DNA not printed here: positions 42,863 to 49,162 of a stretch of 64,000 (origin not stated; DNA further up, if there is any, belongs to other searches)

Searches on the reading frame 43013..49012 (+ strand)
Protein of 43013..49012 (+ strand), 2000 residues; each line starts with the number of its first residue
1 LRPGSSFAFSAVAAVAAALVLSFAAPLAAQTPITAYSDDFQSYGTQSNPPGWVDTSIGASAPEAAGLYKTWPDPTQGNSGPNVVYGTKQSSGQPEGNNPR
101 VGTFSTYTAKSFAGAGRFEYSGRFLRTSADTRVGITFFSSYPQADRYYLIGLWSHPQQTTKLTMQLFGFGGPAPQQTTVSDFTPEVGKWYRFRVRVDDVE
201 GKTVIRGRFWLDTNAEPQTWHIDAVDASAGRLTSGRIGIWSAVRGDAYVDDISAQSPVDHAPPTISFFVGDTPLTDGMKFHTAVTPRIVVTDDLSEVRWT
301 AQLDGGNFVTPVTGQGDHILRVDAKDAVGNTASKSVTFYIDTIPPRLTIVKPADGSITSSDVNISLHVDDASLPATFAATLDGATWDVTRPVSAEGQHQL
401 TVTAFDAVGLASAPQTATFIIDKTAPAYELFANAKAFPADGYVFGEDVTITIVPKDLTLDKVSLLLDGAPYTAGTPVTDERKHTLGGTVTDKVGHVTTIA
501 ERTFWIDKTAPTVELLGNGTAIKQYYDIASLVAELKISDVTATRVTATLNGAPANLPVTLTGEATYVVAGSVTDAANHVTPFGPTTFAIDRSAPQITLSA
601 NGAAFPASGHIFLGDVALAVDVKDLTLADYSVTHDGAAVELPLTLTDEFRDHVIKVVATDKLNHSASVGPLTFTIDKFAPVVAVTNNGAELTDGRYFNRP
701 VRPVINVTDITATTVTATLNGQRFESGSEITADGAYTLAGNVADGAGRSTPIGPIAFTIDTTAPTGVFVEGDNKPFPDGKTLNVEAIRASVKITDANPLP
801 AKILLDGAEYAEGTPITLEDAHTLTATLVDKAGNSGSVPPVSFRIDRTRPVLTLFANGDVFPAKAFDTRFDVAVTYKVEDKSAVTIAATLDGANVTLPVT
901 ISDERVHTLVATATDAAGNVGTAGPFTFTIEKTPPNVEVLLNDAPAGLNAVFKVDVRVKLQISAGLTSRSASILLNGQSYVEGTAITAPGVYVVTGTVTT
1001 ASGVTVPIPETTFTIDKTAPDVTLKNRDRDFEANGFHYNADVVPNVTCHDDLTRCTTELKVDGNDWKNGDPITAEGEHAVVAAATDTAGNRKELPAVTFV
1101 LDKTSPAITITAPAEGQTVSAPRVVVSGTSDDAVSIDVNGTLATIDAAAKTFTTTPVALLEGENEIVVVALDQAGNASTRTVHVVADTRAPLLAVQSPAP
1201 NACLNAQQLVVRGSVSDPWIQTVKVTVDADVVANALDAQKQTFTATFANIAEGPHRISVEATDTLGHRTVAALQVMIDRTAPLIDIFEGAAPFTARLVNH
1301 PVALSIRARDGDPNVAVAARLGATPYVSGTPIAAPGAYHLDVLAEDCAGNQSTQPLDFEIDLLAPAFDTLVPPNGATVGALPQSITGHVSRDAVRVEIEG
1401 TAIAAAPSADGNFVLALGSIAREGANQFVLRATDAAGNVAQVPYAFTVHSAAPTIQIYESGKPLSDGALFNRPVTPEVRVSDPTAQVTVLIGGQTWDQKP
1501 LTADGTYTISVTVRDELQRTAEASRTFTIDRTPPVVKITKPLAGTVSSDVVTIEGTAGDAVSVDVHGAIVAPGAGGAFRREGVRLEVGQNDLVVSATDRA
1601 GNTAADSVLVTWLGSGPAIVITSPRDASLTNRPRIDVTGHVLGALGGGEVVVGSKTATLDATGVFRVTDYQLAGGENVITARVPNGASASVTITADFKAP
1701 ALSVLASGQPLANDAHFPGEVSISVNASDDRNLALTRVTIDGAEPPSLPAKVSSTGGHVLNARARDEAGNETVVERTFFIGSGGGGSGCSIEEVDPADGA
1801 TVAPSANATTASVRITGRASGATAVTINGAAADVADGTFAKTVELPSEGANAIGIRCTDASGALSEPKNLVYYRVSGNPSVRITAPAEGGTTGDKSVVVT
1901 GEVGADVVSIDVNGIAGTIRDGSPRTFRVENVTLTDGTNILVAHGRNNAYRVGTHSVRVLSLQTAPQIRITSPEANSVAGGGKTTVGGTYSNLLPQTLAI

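Call 72: search_protein_families(library=pfam, proteins=[window:43013-49012:+], max_evalue=0.00001)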
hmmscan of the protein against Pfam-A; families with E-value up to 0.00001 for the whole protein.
window:43013-49012:+ (2000 aa): 6 families
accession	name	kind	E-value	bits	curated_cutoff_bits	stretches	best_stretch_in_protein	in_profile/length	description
PF19077.6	Big_13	-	4.5e-46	156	27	0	1382-1448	29-100/102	Bacterial Ig-like domain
PF09136.16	Glucodextran_B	-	3.1e-44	149.2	27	4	1106-1187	1-82/83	Glucodextranase, domain B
PF13750.12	Big_3_3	-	5.1e-29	101.4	27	0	1496-1553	7-62/157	Bacterial Ig-like domain (group 3)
PF12245.14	Big_3_2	-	6.9e-11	42.8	23.3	0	814-847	89-122/122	Bacterial Ig-like domain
PF13754.12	Big_3_4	-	2.6e-10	40.6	27.3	0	1060-1103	18-61/106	Domain of unknown function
PF17957.7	Big_7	-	1.6e-06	29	24.1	0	1191-1259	1-70/70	Bacterial Ig domain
